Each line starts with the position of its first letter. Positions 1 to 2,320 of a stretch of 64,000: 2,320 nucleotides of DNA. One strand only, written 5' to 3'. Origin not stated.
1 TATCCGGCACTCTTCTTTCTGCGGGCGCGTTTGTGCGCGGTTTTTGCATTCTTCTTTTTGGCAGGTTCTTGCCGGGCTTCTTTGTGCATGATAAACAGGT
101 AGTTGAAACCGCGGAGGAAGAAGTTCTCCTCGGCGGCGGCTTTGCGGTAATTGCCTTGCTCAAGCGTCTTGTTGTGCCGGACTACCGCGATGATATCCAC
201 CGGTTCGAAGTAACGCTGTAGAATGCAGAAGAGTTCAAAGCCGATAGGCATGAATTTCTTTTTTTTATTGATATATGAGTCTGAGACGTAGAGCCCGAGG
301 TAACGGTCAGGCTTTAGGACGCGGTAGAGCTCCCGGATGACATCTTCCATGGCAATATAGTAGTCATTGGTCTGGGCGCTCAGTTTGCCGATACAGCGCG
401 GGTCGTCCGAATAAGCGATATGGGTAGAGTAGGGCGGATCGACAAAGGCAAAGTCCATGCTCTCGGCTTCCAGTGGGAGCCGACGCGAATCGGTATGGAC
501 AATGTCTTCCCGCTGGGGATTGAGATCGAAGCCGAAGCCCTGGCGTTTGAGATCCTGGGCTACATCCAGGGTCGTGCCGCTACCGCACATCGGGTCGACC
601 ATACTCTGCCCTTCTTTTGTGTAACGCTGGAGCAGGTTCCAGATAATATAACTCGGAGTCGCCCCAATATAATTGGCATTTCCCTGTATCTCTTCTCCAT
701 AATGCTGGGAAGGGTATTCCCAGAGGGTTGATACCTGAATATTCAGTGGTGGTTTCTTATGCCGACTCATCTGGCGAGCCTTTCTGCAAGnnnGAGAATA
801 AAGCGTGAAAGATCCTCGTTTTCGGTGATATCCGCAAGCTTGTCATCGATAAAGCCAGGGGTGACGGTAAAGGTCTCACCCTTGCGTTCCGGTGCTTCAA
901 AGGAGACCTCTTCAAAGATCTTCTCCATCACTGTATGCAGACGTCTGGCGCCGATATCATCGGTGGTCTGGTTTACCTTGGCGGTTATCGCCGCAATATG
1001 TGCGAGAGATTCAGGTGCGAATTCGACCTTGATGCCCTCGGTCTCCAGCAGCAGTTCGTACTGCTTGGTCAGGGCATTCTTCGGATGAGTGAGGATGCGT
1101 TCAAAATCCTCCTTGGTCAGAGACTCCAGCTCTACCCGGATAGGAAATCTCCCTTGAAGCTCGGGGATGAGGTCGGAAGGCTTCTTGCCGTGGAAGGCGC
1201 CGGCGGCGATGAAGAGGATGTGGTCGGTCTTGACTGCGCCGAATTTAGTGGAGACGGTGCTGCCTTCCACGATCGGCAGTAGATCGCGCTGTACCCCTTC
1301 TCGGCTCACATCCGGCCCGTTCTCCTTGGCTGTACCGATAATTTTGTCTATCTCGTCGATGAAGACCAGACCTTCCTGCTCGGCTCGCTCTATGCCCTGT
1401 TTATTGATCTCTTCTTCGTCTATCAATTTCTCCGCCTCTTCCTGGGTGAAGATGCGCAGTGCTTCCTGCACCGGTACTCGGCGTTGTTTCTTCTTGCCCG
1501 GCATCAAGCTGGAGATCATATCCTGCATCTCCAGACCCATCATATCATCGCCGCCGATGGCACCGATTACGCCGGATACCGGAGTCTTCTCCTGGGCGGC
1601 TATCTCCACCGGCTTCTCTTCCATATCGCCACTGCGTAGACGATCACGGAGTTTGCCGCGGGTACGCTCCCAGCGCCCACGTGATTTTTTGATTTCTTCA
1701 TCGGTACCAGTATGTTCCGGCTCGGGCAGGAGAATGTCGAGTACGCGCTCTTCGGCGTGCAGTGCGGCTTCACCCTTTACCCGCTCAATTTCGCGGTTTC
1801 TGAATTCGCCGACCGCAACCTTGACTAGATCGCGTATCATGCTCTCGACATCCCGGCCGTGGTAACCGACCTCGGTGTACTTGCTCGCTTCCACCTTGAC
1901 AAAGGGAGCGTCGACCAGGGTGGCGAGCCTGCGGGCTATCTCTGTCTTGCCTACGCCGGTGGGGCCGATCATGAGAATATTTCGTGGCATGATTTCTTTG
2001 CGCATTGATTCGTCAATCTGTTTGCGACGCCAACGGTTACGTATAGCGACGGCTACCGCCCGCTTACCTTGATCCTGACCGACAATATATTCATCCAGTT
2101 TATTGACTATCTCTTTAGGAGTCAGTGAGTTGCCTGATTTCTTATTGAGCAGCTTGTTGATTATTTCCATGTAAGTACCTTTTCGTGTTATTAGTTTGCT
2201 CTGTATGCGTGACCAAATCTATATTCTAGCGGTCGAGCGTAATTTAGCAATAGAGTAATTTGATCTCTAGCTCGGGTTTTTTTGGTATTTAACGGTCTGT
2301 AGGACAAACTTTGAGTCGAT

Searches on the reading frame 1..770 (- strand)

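Call 86: search_protein_families(library=padloc, alignment_id=A7, max_evalue=0.00001)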
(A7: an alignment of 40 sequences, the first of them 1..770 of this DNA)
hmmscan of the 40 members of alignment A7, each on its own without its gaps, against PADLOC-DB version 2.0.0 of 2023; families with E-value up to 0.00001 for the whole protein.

A. member 1, window:1-770:- (256 aa): 28 families (the best 25 are shown)
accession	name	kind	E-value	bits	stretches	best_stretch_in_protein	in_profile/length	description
PDLC03376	MTase_II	-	8.5e-22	76.2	2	92-230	113-249/249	Type II methyltransferase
PDLC03353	MTase_II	-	2.7e-21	74.3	2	15-90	174-245/260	Type II methyltransferase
PDLC03351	MTase_II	-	5.7e-17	59.9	2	31-86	124-179/348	Type II methyltransferase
PDLC03387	MTase_II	-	6.6e-15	53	2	99-171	25-95/289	Type II methyltransferase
PDLC03299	MTase_II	-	8.7e-13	46.4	1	14-98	178-257/296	Type II methyltransferase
PDLC03371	MTase_II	-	7.7e-12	43.3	1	12-86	171-243/260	Type II methyltransferase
PDLC03350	MTase_II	-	1.1e-09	36.1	1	37-91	237-291/312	Type II methyltransferase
PDLC02541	PglX|PglXI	-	1.6e-08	31.1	0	94-161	483-567/919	PglXI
PDLC03319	MTase_II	-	2.1e-08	31.4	0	87-123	274-310/503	Type II methyltransferase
PDLC03339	MTase_II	-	2.7e-08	31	1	33-87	209-263/399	Type II methyltransferase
PDLC03239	MTase_II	-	2.7e-08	30.9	0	31-87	68-126/442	Type II methyltransferase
PDLC03259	MTase_II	-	5.6e-08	30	0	31-86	191-246/423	Type II methyltransferase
PDLC04134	mad2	-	5.8e-08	30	1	51-168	289-402/492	mads_2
PDLC03252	MTase_II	-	1.1e-07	29.4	0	50-92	308-350/365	Type II methyltransferase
PDLC03228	MTase_II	-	1.7e-07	29.3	0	30-87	140-197/227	Type II methyltransferase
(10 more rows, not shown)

B. families by the number of members that match (of 40 scanned): 34 families (the first 25 are shown)
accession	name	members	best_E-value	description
PDLC03376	MTase_II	1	8.5e-22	Type II methyltransferase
PDLC03353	MTase_II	1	2.7e-21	Type II methyltransferase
PDLC03351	MTase_II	1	5.7e-17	Type II methyltransferase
PDLC03387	MTase_II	1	6.6e-15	Type II methyltransferase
PDLC04135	mad3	1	4.4e-14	mads_3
PDLC03299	MTase_II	1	8.7e-13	Type II methyltransferase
PDLC03371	MTase_II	1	7.7e-12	Type II methyltransferase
PDLC02980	AriA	1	3.1e-10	-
PDLC03350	MTase_II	1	1.1e-09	Type II methyltransferase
PDLC02541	PglX|PglXI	1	1.6e-08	PglXI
PDLC03319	MTase_II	1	2.1e-08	Type II methyltransferase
PDLC03339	MTase_II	1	2.7e-08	Type II methyltransferase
PDLC03239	MTase_II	1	2.7e-08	Type II methyltransferase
PDLC03259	MTase_II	1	5.6e-08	Type II methyltransferase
PDLC04134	mad2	1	5.8e-08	mads_2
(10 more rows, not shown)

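Call 87: search_protein_families(library=pfam, alignment_id=A7, max_evalue=0.00001)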
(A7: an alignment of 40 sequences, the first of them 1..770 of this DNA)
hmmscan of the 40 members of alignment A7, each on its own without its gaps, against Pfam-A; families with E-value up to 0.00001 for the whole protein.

A. member 1, window:1-770:- (256 aa): 1 family
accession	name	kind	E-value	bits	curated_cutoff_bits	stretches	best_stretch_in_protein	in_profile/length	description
PF01555.25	N6_N4_Mtase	-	9.7e-21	75.2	26.7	2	10-90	137-218/221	DNA methylase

B. families by the number of members that match (of 40 scanned): 59 families (the first 25 are shown)
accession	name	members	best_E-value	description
PF06808.19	DctM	2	5e-114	Tripartite ATP-independent periplasmic transporter, DctM component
PF03480.18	DctP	2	1.1e-75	Bacterial extracellular solute-binding protein, family 7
PF16161.11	DUF4867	2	8.2e-63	Domain of unknown function (DUF4867)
PF08447.18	PAS_3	2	3.8e-45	PAS fold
PF04290.18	DctQ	2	3.7e-31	Tripartite ATP-independent periplasmic transporters, DctQ component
PF13426.13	PAS_9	2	1.9e-19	PAS domain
PF00989.32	PAS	2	4.3e-17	PAS fold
PF13188.13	PAS_8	2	9.9e-14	PAS domain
PF08448.16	PAS_4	2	2.4e-11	PAS fold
PF03063.25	Prismane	1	2.7e-156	Prismane/CO dehydrogenase family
PF02277.22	DBI_PRT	1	5.1e-126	Phosphoribosyltransferase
PF14486.12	DUF4432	1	4.5e-78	Domain of unknown function (DUF4432)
PF13343.11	SBP_bac_6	1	2.9e-59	Bacterial extracellular solute-binding protein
PF00370.27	FGGY_N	1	3.3e-59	FGGY family of carbohydrate kinases, N-terminal domain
PF13561.12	adh_short_C2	1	1.5e-57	Enoyl-(Acyl carrier protein) reductase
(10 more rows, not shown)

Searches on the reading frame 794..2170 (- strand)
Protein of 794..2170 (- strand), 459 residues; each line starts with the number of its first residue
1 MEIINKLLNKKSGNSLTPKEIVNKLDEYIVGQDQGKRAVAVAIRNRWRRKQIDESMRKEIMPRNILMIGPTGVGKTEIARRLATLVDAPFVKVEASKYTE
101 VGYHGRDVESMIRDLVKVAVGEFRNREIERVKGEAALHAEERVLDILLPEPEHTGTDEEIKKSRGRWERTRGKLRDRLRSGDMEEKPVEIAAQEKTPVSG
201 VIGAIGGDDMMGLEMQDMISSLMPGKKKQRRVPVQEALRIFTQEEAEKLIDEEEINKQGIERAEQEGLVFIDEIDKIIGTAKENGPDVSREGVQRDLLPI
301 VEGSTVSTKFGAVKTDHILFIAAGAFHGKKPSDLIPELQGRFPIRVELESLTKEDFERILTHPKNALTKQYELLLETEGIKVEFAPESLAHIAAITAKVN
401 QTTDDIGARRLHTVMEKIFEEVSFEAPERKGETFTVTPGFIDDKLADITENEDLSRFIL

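Call 67: find_homologous_proteins(query=window:794-2170:-, max_evalue=1e-50)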
Query window:794-2170:- (459 aa): 8000 proteins with E <= 1e-50 among 8000 candidates; the best 120 are listed.
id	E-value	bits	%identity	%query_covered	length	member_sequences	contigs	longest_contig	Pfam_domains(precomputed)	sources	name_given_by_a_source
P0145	2.7e-288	974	98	100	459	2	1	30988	PF07724.21,PF00004.36,PF07728.21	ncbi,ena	-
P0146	8.5e-263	890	88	100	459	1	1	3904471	PF07724.21,PF00004.36,PF07728.21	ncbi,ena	-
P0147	1.6e-262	889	88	100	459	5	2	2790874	PF07724.21,PF00004.36,PF07728.21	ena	-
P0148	2.2e-262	889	88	100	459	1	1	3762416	PF07724.21,PF00004.36,PF07728.21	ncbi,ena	-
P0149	9.6e-262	887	88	100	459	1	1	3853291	PF07724.21,PF00004.36,PF07728.21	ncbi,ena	-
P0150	1.3e-261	886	88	100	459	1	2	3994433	PF07724.21,PF00004.36,PF07728.21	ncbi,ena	-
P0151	5.0e-260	881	88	100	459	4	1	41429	PF07724.21,PF00004.36,PF07728.21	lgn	-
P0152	1.0e-256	870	87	100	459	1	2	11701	PF07724.21,PF00004.36,PF07728.21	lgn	-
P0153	4.2e-255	865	86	100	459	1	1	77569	PF07724.21,PF00004.36,PF07728.21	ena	-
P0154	1.7e-251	853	85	100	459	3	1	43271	PF07724.21,PF00004.36,PF07728.21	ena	-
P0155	1.1e-247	840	86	97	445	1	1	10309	PF07724.21,PF00004.36,PF07728.21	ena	-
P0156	4.2e-217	740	75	100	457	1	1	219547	PF07724.21,PF00004.36,PF07728.21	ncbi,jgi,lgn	-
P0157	5.4e-216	736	73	100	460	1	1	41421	PF07724.21,PF00004.36,PF13401.13,PF07728.21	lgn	-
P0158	6.6e-216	736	74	100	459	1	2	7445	PF07724.21,PF00004.36,PF13401.13,PF07728.21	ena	-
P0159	1.5e-213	728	75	97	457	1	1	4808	PF07724.21,PF00004.36,PF07728.21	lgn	-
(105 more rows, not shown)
